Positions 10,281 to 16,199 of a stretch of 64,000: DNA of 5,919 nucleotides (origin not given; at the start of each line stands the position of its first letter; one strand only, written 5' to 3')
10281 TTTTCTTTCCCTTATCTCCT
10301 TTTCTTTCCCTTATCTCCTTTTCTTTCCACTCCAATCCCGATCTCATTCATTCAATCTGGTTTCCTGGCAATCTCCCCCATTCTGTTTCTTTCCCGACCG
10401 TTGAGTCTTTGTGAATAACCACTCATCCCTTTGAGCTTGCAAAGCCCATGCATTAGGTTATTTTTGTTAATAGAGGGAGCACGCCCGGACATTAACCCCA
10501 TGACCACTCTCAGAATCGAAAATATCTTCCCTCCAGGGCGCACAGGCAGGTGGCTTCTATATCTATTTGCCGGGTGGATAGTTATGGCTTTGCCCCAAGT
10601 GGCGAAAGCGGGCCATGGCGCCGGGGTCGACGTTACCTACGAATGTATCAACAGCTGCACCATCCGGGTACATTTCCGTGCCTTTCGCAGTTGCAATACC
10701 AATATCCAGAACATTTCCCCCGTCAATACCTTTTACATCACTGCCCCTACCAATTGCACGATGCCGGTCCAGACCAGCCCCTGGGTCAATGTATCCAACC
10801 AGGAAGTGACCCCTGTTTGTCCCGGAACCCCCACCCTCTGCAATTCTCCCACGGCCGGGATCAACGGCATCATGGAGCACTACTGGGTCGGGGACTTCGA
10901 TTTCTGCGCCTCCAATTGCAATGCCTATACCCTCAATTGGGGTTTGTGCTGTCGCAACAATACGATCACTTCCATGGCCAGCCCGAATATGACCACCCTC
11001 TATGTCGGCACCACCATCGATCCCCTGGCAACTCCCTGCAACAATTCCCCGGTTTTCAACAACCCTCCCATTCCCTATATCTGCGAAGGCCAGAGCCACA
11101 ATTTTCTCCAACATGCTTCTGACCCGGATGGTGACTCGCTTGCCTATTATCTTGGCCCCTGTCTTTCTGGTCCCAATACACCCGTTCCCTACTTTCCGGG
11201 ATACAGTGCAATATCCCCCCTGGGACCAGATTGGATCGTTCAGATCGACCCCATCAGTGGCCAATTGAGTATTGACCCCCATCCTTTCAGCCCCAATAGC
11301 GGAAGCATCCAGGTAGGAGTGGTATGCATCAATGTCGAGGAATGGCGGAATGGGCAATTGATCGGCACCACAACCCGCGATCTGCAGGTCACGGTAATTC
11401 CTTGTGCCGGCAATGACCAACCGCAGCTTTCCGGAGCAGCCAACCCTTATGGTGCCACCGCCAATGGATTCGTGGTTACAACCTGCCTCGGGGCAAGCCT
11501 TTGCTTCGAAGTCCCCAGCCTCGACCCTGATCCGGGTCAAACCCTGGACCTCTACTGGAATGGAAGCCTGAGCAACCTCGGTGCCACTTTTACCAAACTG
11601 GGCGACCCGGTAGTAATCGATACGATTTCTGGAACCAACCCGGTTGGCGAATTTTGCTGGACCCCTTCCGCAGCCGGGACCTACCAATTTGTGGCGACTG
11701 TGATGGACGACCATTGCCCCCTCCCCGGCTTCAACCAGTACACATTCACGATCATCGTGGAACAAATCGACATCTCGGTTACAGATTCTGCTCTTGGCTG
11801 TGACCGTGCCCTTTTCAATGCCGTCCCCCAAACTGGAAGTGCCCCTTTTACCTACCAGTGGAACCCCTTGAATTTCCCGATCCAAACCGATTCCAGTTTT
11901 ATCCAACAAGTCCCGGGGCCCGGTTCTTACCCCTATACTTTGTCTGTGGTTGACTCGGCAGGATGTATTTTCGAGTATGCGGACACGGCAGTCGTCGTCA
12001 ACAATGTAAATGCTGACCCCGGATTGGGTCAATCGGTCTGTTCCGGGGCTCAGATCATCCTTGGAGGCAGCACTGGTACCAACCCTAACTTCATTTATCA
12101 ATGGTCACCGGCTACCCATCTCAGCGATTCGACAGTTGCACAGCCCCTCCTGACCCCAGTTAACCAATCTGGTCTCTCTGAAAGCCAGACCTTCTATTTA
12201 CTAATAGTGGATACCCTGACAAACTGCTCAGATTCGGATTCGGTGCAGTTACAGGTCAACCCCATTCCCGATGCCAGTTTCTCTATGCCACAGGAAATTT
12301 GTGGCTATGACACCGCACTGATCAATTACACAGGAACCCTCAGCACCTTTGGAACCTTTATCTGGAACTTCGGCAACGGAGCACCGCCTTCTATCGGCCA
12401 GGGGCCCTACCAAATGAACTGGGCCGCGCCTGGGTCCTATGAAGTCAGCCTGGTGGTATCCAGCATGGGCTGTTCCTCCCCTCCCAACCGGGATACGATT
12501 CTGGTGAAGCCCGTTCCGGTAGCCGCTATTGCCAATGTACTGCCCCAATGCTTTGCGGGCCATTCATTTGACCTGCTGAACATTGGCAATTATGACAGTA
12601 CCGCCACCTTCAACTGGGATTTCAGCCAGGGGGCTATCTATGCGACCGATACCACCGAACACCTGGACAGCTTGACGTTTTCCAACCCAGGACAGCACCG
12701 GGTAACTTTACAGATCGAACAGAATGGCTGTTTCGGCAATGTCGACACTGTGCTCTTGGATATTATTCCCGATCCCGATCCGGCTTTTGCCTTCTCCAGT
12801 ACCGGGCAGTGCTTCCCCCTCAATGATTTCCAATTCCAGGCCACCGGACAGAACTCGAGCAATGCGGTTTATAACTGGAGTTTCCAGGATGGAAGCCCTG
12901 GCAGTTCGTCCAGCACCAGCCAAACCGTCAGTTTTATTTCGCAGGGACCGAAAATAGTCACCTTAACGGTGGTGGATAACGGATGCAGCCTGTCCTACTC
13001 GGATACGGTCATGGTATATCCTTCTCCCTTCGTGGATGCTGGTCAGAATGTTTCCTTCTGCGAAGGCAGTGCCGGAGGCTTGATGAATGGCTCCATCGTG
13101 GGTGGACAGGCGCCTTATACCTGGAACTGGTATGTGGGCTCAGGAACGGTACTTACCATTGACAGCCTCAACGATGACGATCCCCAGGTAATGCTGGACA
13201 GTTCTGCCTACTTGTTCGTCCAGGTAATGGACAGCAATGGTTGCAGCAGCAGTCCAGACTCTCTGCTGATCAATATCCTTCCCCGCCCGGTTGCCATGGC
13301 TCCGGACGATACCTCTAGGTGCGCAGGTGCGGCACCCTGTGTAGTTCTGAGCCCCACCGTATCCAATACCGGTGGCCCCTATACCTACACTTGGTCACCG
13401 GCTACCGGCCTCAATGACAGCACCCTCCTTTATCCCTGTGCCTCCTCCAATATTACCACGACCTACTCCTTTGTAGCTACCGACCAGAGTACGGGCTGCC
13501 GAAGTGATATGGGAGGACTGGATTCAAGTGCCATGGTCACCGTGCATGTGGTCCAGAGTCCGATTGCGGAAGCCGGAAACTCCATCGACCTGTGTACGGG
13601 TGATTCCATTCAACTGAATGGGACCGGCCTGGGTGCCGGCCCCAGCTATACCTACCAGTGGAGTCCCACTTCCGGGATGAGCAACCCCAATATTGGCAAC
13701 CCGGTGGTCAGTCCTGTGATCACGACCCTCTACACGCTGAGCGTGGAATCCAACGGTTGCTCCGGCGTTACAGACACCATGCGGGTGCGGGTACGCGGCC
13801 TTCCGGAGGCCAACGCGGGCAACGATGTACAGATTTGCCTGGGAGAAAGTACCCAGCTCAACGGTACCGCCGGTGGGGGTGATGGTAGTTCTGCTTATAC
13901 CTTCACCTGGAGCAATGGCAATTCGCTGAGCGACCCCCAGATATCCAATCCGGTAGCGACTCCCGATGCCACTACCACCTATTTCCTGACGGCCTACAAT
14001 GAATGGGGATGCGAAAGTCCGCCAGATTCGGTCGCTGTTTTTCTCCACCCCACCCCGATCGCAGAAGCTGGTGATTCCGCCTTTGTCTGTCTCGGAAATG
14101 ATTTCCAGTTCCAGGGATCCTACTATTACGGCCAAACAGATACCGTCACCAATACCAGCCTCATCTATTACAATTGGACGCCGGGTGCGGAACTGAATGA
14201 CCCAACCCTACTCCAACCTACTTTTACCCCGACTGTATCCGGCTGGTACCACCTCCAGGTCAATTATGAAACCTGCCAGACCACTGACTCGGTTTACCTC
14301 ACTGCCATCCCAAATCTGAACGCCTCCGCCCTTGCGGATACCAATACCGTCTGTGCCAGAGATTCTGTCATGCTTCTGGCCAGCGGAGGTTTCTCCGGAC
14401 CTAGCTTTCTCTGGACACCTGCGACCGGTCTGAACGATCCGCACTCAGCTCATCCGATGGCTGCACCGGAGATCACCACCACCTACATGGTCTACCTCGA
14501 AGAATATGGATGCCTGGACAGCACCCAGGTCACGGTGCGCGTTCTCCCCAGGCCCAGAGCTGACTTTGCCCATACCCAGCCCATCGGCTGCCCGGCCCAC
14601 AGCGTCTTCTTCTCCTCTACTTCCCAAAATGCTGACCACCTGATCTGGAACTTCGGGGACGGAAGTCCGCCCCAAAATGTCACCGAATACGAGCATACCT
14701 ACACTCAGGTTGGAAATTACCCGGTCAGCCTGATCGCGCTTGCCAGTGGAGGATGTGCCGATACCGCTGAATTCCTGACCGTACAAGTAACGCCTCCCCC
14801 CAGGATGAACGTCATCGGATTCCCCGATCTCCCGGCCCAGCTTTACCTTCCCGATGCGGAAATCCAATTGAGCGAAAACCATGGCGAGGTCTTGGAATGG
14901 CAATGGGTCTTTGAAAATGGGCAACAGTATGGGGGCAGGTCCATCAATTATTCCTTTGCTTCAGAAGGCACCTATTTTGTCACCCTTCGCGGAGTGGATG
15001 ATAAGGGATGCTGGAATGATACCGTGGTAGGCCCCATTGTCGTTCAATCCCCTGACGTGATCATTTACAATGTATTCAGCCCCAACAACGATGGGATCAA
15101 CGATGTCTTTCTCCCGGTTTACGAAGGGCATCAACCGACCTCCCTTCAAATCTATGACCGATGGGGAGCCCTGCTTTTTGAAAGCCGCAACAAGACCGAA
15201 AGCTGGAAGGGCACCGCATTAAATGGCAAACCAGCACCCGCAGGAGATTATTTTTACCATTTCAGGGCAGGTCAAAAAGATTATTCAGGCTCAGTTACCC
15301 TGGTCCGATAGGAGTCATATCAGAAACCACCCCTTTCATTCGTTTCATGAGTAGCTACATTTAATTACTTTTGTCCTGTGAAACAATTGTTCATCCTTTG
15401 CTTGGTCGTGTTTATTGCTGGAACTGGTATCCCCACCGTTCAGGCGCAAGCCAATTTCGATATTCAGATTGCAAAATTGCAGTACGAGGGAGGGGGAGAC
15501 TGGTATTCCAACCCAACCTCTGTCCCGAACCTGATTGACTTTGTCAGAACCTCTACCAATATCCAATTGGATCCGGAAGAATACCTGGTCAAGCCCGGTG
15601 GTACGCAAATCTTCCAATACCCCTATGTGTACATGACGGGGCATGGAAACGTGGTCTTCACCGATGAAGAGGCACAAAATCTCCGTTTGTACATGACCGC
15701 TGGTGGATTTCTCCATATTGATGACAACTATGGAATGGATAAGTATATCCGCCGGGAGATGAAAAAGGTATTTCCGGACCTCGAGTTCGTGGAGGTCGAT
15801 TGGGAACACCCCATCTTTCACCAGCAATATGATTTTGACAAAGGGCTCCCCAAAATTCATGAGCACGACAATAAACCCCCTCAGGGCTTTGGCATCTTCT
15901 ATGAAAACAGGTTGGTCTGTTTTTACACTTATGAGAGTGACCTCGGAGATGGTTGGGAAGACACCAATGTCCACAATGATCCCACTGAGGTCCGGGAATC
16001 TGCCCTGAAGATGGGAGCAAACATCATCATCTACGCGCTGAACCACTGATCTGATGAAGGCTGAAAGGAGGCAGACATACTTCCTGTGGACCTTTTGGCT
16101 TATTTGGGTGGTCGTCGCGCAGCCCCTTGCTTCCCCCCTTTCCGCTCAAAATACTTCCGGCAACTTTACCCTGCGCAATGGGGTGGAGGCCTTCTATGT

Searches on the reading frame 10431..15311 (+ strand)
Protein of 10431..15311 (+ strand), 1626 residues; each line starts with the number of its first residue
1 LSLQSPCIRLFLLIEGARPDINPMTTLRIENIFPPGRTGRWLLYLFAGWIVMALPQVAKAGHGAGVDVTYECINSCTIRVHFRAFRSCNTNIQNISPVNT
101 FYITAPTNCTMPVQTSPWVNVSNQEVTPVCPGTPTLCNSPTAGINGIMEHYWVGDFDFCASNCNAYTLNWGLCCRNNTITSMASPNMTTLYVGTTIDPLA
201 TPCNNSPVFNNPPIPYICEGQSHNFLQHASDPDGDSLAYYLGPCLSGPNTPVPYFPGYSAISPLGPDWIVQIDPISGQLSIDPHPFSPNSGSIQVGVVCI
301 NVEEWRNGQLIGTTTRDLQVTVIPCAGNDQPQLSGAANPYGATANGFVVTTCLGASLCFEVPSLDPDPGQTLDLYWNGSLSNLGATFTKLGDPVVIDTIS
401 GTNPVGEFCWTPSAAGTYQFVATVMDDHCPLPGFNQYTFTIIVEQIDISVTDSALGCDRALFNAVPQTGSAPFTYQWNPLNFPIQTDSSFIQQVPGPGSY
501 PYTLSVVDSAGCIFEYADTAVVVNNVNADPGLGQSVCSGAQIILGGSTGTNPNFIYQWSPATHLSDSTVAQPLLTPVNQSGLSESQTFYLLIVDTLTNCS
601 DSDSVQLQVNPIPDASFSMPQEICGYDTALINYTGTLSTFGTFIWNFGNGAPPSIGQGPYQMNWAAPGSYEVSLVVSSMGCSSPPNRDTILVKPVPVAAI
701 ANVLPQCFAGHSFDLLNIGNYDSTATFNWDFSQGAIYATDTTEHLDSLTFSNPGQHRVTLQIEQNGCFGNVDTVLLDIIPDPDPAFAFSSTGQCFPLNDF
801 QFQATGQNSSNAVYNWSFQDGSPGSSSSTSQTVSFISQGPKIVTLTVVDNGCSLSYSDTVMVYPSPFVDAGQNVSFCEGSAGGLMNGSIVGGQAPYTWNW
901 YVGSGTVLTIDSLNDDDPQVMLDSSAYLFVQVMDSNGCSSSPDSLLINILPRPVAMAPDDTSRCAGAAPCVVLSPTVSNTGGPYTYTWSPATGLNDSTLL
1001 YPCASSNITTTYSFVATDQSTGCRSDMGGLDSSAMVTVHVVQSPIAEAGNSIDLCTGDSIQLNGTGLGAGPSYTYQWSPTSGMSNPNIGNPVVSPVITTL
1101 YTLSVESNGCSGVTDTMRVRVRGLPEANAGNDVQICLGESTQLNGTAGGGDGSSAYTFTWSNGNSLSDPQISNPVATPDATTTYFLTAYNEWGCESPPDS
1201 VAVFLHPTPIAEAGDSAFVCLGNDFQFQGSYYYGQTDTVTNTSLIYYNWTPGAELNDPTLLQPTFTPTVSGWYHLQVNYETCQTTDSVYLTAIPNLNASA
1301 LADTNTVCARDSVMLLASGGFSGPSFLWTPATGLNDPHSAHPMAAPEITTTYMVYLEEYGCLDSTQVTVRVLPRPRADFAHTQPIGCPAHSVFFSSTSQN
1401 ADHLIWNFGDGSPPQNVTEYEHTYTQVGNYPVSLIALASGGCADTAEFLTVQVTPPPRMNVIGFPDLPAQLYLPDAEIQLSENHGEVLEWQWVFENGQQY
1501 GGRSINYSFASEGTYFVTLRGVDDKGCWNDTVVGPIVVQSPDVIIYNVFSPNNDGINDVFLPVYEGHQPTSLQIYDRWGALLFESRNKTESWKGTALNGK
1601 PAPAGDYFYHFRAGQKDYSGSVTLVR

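Call 84: search_protein_families(library=pfam, proteins=[window:10431-15311:+], max_evalue=0.001)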
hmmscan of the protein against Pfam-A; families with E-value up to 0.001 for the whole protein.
window:10431-15311:+ (1626 aa): 4 families
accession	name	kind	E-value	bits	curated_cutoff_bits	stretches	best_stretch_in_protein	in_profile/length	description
PF18911.6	PKD_4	-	6.4e-44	148.4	27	3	1374-1452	3-84/85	PKD domain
PF00801.26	PKD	-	8.2e-25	87.1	23.5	3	1480-1531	23-75/80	PKD domain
PF13585.12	CHU_C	-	2.7e-18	66.3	27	1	1544-1622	2-84/86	CHU_C Type IX secretion signal domain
PF22352.2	K319L-like_PKD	-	9.1e-08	32.4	27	0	1129-1174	1-47/84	K319L-like, PKD domain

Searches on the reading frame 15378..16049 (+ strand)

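Call 5: search_protein_families(library=pfam, proteins=[window:15378-16049:+], max_evalue=0.01)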
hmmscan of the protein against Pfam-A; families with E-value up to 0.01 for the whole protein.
window:15378-16049:+ (223 aa): 1 family
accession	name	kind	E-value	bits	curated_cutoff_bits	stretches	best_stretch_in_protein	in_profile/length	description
PF13709.12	DUF4159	-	1.2e-73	247.3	25.9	1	30-221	1-202/202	Domain of unknown function (DUF4159)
